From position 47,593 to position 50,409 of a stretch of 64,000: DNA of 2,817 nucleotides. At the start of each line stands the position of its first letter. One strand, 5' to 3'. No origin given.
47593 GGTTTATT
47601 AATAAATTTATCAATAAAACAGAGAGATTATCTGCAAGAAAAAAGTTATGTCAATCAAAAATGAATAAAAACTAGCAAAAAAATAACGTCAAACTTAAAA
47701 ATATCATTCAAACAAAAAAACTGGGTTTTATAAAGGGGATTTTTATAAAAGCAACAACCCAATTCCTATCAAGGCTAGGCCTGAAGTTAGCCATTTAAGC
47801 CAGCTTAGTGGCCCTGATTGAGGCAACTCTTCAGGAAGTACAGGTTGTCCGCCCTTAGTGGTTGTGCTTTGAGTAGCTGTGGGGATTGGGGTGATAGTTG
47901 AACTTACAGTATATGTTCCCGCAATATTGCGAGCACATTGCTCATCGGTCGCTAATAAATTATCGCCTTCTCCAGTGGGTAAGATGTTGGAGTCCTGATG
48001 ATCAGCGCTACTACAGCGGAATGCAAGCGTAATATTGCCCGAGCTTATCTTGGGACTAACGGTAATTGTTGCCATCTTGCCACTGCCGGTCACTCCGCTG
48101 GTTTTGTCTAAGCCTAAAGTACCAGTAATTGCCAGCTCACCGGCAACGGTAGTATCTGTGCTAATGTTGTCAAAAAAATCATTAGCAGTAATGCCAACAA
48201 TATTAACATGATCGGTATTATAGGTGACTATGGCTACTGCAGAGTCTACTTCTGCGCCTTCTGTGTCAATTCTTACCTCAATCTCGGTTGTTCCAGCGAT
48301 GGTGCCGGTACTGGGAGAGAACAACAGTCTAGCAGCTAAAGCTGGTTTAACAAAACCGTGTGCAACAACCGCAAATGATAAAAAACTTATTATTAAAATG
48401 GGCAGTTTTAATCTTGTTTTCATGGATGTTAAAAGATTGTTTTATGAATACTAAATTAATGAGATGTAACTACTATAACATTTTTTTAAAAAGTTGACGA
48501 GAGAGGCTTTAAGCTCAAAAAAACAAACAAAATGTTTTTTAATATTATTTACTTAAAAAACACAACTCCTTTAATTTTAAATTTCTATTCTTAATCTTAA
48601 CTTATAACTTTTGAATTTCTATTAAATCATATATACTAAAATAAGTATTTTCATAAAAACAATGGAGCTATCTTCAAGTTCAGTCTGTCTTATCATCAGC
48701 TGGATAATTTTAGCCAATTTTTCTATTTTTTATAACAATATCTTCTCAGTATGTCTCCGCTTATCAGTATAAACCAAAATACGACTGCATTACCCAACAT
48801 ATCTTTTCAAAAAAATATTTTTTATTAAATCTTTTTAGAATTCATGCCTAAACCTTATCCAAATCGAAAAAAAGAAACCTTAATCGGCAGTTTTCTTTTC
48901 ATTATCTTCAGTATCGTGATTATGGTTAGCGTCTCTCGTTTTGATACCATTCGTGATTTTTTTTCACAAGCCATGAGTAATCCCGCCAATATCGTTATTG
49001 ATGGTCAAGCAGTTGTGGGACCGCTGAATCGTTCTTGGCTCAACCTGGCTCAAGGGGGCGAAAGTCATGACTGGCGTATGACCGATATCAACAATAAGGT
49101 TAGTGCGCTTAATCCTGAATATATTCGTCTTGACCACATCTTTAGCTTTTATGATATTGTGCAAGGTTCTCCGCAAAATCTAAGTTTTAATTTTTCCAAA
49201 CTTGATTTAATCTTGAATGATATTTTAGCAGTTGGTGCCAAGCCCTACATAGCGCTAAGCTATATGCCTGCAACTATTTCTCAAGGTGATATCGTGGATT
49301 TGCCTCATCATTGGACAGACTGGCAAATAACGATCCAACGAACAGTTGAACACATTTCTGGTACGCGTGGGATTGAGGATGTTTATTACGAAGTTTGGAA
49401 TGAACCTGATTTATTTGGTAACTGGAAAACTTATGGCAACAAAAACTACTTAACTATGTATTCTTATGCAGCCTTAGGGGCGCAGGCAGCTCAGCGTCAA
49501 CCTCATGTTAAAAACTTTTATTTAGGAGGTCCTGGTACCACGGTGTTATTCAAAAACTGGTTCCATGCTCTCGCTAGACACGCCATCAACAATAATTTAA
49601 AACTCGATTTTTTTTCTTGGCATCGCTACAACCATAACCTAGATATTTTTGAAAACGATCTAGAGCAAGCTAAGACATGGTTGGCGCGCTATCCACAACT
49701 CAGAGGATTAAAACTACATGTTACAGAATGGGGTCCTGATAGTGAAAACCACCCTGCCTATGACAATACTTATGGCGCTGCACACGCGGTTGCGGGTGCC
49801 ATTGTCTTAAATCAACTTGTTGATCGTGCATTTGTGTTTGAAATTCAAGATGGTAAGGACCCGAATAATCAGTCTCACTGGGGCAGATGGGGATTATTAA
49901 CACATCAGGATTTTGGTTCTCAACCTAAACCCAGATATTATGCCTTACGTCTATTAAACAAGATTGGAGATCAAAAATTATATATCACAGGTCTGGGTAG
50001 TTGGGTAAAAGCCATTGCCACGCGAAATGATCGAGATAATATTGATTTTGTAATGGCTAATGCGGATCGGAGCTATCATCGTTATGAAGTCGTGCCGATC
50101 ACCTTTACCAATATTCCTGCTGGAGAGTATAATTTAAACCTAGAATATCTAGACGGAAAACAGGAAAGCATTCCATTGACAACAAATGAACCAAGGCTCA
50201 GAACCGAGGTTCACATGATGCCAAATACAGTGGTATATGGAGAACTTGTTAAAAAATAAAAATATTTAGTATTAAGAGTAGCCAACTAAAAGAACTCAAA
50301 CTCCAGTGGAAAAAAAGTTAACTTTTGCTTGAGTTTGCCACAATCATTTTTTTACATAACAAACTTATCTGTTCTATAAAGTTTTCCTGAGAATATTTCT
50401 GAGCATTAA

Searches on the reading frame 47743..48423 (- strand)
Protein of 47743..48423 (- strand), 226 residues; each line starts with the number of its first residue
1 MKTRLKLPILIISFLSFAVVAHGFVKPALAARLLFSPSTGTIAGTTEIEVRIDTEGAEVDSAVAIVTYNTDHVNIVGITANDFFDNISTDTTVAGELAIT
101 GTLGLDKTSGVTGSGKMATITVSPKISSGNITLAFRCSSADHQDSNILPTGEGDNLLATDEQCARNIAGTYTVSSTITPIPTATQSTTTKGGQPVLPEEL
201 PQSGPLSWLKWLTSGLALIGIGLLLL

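Call 3: search_protein_families(library=pfam, proteins=[window:47743-48423:-], max_evalue=1)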
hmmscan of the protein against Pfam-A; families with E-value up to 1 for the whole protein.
window:47743-48423:- (226 aa): 0 families

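Call 4: search_protein_families(library=ncbifam, proteins=[window:47743-48423:-], max_evalue=1)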
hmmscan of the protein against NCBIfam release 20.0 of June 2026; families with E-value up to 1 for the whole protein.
window:47743-48423:- (226 aa): 0 families

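Call 6: search_solved_structures(query=window:47743-48423:-, max_evalue=10, show_alignments=2)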
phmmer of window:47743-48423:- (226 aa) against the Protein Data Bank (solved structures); distinct sequences matched with E-value up to 10: 1.
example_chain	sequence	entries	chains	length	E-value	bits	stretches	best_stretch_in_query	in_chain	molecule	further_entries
7urp_A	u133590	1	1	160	2.2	11.1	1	40-93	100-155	Ribonucleases G and E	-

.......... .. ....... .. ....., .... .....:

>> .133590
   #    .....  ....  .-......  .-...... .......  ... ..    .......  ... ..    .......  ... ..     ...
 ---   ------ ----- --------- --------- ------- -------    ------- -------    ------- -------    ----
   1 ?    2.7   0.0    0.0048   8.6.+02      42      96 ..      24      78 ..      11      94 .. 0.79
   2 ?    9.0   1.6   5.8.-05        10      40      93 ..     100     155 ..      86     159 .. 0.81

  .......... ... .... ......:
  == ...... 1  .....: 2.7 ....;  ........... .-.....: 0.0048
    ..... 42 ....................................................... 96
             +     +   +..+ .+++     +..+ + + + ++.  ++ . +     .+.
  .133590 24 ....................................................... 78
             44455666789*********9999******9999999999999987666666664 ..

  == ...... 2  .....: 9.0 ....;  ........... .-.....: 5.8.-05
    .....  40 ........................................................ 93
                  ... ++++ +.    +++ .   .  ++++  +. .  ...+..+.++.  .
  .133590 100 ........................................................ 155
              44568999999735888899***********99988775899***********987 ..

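Call 11: find_homologous_proteins(query=window:47743-48423:-, max_evalue=0.01)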
Query window:47743-48423:- (226 aa): 28 proteins with E <= 0.01 among 1374 candidates.
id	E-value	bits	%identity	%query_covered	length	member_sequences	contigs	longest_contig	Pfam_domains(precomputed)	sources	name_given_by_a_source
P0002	3.9e-137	473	99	100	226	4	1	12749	-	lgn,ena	-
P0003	4.0e-99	349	70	95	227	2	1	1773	-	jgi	jgi:hypothetical protein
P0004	2.6e-84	300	62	95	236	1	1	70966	-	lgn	-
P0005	1.8e-78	281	60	100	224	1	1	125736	-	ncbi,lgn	-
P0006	1.2e-68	249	55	86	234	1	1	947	-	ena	-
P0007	2.6e-66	241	52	95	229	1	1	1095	-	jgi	-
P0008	5.7e-65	237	50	95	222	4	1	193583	-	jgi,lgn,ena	-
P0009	1.9e-64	235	51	95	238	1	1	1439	-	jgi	jgi:hypothetical protein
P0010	3.9e-63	231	51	92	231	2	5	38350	-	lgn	-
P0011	1.0e-62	230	50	95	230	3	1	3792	-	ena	-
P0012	1.0e-61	226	51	95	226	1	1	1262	-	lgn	-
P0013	1.5e-61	226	47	95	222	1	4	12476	-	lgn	-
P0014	1.6e-61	226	52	90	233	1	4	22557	-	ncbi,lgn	-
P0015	1.8e-59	219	52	100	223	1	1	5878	-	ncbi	-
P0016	1.1e-58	216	48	95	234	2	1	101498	-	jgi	-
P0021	8.8e-56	207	52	86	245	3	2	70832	-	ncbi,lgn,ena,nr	ncbi:MAG TPA: cohesin domain-containing protein [Candidatus Woesebacteria bacterium]|nr:cohesin doma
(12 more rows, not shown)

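Call 13: search_solved_structures(query=A1, max_evalue=10, show_alignments=3)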
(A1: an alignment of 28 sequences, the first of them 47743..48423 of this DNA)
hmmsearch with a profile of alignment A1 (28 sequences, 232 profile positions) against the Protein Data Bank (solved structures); distinct sequences matched with E-value up to 10: 0.

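Call 14: search_protein_families(library=pfam, alignment_id=A1, max_evalue=1)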
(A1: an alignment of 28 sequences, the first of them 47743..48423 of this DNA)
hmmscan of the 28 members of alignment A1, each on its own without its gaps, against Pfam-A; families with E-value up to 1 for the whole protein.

A. member 1, window:47743-48423:- (226 aa): 0 families

B. families by the number of members that match (of 28 scanned): 26 families (the first 25 are shown)
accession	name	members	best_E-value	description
PF00963.24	Cohesin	9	0.00011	Cohesin domain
PF18962.6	Por_Secre_tail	5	0.0089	Secretion system C-terminal sorting domain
PF22544.2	HYDIN_VesB_CFA65-like_Ig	3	0.059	HYDIN/CFA65/VesB-like, Ig-like domain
PF24507.1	Ig_CFAP65_4th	3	0.061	CFAP65, fourth Ig-like domain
PF13786.12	DUF4179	2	0.044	Domain of unknown function (DUF4179)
PF21823.1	MUCL1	1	0.00097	Mucin-like protein 1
PF14900.11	DUF4493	1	0.0072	Domain of unknown function (DUF4493)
PF01203.25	T2SSN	1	0.02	Type II secretion system (T2SS), protein N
PF10149.14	TM231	1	0.033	Transmembrane protein 231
PF16318.11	DUF4957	1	0.057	Domain of unknown function (DUF4957)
PF05887.16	Trypan_PARP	1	0.059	Procyclic acidic repetitive protein (PARP)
PF22251.1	PFF1_TM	1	0.061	Vacuolar membrane protease, transmembrane domain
PF03599.22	CdhD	1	0.066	CO dehydrogenase/acetyl-CoA synthase delta subunit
PF13473.12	Cupredoxin_1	1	0.066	Cupredoxin-like domain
PF02803.24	Thiolase_C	1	0.066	Thiolase, C-terminal domain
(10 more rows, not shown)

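Call 20: predict_structure(alignment_id=A1)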
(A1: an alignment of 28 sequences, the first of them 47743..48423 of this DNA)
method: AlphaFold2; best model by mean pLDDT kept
length: 226 residues; sequences in the alignment: 28
mean_pLDDT: 85.5   pTM: 0.67
mean pLDDT of the five models: 85.5, 82.1, 82.1, 82.0, 81.3
residues with pLDDT >= 90: 125; 70-90: 62; 50-70: 28; < 50: 11
segments of 3 or more residues with pLDDT < 50: 183-190
pLDDT, mean of each block of 10 residues (from residue 1): 69 90 74 96 95 94 97 97 96 97 90 97 96 93 91 85 93 76 48 59 68 80 83
secondary structure, 60 per line:
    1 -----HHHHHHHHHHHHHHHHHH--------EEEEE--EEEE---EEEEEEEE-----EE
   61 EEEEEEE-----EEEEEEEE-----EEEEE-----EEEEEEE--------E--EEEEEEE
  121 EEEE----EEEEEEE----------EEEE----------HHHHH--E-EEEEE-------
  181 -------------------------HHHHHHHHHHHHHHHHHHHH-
elements in order: H6-23 E32-36 E39-42 E46-53 E59-67 E73-80 E86-90 E96-102 E114-124 E129-135 E146-149 H160-164 E169-173 H206-225

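Call 24: fold_search(model_id=the predicted structure, library=pdb)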
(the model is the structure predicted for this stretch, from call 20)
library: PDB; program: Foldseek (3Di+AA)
matches with E <= 10: 1976; with E <= 0.001: 69
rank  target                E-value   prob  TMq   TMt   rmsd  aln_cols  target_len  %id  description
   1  6kgf_C                1.4e-08  1.00  0.52  0.77   2.9       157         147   14  Crystal structure of CaDoc0917(R16D)-CaCohA2 complex at pH 8.2 (released 2020-07-08)
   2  6kgc_A                2.2e-08  1.00  0.52  0.78   3.0       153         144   14  Crystal structure of CaDoc0917(R49D)-CaCohA2 complex at pH 5.4 (released 2020-07-08)
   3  6kgd_A                3.9e-08  1.00  0.53  0.79   2.8       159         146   14  Crystal structure of CaDoc0917(R49D)-CaCohA2 complex at pH 8.0 (released 2020-07-08)
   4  6kge_A                5.4e-08  1.00  0.50  0.77   3.2       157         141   15  Crystal structure of CaDoc0917(R16D)-CaCohA2 complex at pH 5.5 (released 2020-07-08)
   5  6kgf_A                9.2e-08  1.00  0.50  0.77   2.9       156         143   15  Crystal structure of CaDoc0917(R16D)-CaCohA2 complex at pH 8.2 (released 2020-07-08)
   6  4ums                  9.7e-08  1.00  0.51  0.73   3.1       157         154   11  The crystal structure of the seventh ScaB type I cohesin from Pseudobacteroides cellulosolvens (released 2015-05-06)
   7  1g1k_A                1.6e-07  1.00  0.46  0.69   4.2       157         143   14  COHESIN MODULE FROM THE CELLULOSOME OF CLOSTRIDIUM CELLULOLYTICUM (released 2000-11-22)
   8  4dh2_C                1.7e-07  1.00  0.49  0.69   3.1       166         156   14  Crystal structure of Coh-OlpC(Cthe_0452)-Doc435(Cthe_0435) complex: A novel type I Cohesin-Dockerin complex from Clost (released 2012-11-28)
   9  4dh2_A                2.0e-07  1.00  0.50  0.70   2.9       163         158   13  Crystal structure of Coh-OlpC(Cthe_0452)-Doc435(Cthe_0435) complex: A novel type I Cohesin-Dockerin complex from Clost (released 2012-11-28)
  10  5lxv_A                3.6e-07  1.00  0.48  0.61   4.3       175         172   14  Crystal structure of Ruminococcus flavefaciens scaffoldin C cohesin in complex with a dockerin from an uncharacterized (released 2016-10-19)
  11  5lxv_C                4.7e-07  1.00  0.48  0.61   4.4       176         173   15  Crystal structure of Ruminococcus flavefaciens scaffoldin C cohesin in complex with a dockerin from an uncharacterized (released 2016-10-19)
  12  2xdh                  5.5e-07  1.00  0.44  0.69   3.8       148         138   12  Non-cellulosomal cohesin from the hyperthermophilic archaeon Archaeoglobus fulgidus (released 2010-05-26)
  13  2vn5_C                7.3e-07  1.00  0.49  0.72   3.0       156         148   13  The Clostridium cellulolyticum dockerin displays a dual binding mode for its cohesin partner (released 2008-05-20)
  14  4uyq_A                7.3e-07  1.00  0.48  0.73   3.5       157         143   12  High resolution structure of the third cohesin ScaC in complex with the ScaB dockerin with a mutation in the C-termina (released 2015-04-15)
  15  6kg8_MODEL_1_A        8.1e-07  1.00  0.49  0.69   3.2       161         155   16  Solution structure of CaCohA2 from Clostridium acetobutylicum (released 2020-07-08)
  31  2zf9_D                8.9e-06  1.00  0.53  0.65   3.6       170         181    9  Crystal structure of a type III cohesin module from the cellulosomal ScaE cell-surface anchoring scaffoldin of Ruminoc (released 2008-12-30)
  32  2zf9_B                1.2e-05  1.00  0.53  0.65   3.4       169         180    8  Crystal structure of a type III cohesin module from the cellulosomal ScaE cell-surface anchoring scaffoldin of Ruminoc (released 2008-12-30)
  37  2zf9_A                1.5e-05  1.00  0.53  0.64   3.5       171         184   10  Crystal structure of a type III cohesin module from the cellulosomal ScaE cell-surface anchoring scaffoldin of Ruminoc (released 2008-12-30)
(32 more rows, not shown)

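Call 60: find_encoding_contigs(protein=P0008, flank=6000, max_places=1)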
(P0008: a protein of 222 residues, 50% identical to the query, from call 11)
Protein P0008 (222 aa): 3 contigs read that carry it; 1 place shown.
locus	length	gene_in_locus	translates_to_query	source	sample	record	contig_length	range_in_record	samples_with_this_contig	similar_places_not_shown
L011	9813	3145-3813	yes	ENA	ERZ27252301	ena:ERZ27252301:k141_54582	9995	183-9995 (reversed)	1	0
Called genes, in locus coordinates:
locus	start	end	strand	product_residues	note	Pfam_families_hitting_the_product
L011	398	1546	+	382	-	PF13439:Glyco_transf_4, PF00534:Glycos_transf_1, PF20706:GT4-conflict (weak), PF13692:Glyco_trans_1_4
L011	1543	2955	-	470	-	PF01229:Glyco_hydro_39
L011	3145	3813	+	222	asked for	-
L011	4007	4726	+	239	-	PF01628:HrcA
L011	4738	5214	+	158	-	PF01025:GrpE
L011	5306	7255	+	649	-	PF00012:HSP70, PF06723:MreB_Mbl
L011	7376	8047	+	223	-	PF00535:Glycos_transf_2, PF10111:Glyco_tranf_2_2 (weak), PF13641:Glyco_tranf_2_3 (weak)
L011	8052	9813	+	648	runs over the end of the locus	?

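Call 61: find_encoding_contigs(protein=P0005, flank=6000, max_places=1)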
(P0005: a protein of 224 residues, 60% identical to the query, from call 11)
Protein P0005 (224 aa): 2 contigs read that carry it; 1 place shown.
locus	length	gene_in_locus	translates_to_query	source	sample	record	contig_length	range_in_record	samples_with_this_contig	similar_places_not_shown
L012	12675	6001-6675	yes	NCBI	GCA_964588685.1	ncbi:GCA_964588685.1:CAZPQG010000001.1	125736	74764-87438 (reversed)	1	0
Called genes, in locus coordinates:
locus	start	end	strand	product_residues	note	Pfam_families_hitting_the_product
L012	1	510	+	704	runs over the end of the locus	PF12420:DUF3671 (weak), PF06480:FtsH_ext (faint), PF00004:AAA, PF07728:AAA_5 (faint), PF17862:AAA_lid_3, PF01434:Peptidase_M41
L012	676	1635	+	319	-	PF02739:5_3_exonuc_N, PF01367:5_3_exonuc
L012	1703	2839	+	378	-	PF13439:Glyco_transf_4, PF20706:GT4-conflict (weak), PF00534:Glycos_transf_1, PF13692:Glyco_trans_1_4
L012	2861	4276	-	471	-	PF01229:Glyco_hydro_39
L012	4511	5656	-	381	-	-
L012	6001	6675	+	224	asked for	-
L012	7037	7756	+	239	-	PF01628:HrcA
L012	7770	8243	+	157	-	PF01025:GrpE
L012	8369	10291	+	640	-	PF00012:HSP70, PF06723:MreB_Mbl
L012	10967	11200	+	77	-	-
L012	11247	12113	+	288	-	PF00226:DnaJ, PF01556:DnaJ_C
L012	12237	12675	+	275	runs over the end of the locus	PF18915:DUF5667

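Call 62: find_encoding_contigs(protein=P0021, flank=6000, max_places=1)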
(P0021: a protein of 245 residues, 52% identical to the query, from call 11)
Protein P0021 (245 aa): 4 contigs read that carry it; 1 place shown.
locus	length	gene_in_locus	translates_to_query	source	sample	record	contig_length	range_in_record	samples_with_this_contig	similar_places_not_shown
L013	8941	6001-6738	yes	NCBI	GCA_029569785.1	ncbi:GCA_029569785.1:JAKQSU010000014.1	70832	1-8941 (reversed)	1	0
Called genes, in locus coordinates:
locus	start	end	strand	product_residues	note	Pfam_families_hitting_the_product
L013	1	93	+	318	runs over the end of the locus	PF02739:5_3_exonuc_N, PF01367:5_3_exonuc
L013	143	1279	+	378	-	PF20706:GT4-conflict, PF00534:Glycos_transf_1, PF13692:Glyco_trans_1_4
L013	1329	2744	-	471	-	PF01229:Glyco_hydro_39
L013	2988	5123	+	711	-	PF02018:CBM_4_9 (weak)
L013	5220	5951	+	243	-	PF00963:Cohesin (weak)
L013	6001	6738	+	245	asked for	-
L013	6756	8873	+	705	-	PF00082:Peptidase_S8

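Call 72: search_protein_families(library=ncbifam, proteins=[L013:2988-5120:+], max_evalue=0.01)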
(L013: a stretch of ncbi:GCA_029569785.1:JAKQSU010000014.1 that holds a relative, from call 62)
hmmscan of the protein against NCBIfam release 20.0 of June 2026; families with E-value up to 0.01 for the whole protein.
L013:2988-5120:+ (711 aa): 1 family
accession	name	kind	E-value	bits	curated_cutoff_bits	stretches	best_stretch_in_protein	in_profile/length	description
NF052434.1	Mep72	equivalog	0.0015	17.2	645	1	169-266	328-423/573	biofilm-associated metzincin protease Mep72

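Call 78: search_protein_families(library=pfam, proteins=[L013:2988-5120:+], max_evalue=0.01)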
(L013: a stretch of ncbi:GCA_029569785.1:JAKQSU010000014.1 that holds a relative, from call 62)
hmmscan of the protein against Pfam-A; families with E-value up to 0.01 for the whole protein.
L013:2988-5120:+ (711 aa): 2 families
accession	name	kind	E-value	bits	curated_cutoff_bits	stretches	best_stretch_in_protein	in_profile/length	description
PF02018.23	CBM_4_9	-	2.4e-06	28.4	25.9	1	149-246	37-131/136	Carbohydrate binding domain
PF00404.24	Dockerin_1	-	7.9e-05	23.2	22.9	1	655-704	6-56/57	Dockerin type I domain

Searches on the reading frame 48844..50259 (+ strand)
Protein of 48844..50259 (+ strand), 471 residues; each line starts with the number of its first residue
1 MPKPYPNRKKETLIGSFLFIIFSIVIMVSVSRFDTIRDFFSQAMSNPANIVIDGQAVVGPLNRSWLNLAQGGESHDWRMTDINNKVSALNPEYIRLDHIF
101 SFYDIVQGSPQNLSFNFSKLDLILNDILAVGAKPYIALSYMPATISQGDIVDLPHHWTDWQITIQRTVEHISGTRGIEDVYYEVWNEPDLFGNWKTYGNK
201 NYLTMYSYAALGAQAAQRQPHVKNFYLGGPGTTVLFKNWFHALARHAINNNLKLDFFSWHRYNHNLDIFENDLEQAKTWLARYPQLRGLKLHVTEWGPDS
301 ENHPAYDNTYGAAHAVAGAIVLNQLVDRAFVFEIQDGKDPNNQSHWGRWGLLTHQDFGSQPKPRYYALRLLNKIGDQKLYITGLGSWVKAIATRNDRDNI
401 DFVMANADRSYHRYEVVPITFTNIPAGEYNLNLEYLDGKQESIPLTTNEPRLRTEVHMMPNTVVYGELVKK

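Call 3: search_protein_families(library=pfam, proteins=[window:48844-50259:+], max_evalue=1)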
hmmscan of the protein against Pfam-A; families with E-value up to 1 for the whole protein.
window:48844-50259:+ (471 aa): 2 families
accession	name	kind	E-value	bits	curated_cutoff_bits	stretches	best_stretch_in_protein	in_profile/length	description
PF01229.23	Glyco_hydro_39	-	3e-28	99.3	26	1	75-429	33-415/472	Glycosyl hydrolases family 39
PF11790.14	Glyco_hydro_cc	-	9.6e-05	22.5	21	1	185-338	72-215/237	Glycosyl hydrolase catalytic core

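Call 4: search_protein_families(library=ncbifam, proteins=[window:48844-50259:+], max_evalue=1)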
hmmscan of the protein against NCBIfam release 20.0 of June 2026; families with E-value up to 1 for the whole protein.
window:48844-50259:+ (471 aa): 1 family
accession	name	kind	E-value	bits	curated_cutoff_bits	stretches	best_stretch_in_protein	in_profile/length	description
NF050016.1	PolyPhAMPPhtase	equivalog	0.042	12.5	800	1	231-277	96-142/472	polyphosphate:AMP phosphotransferase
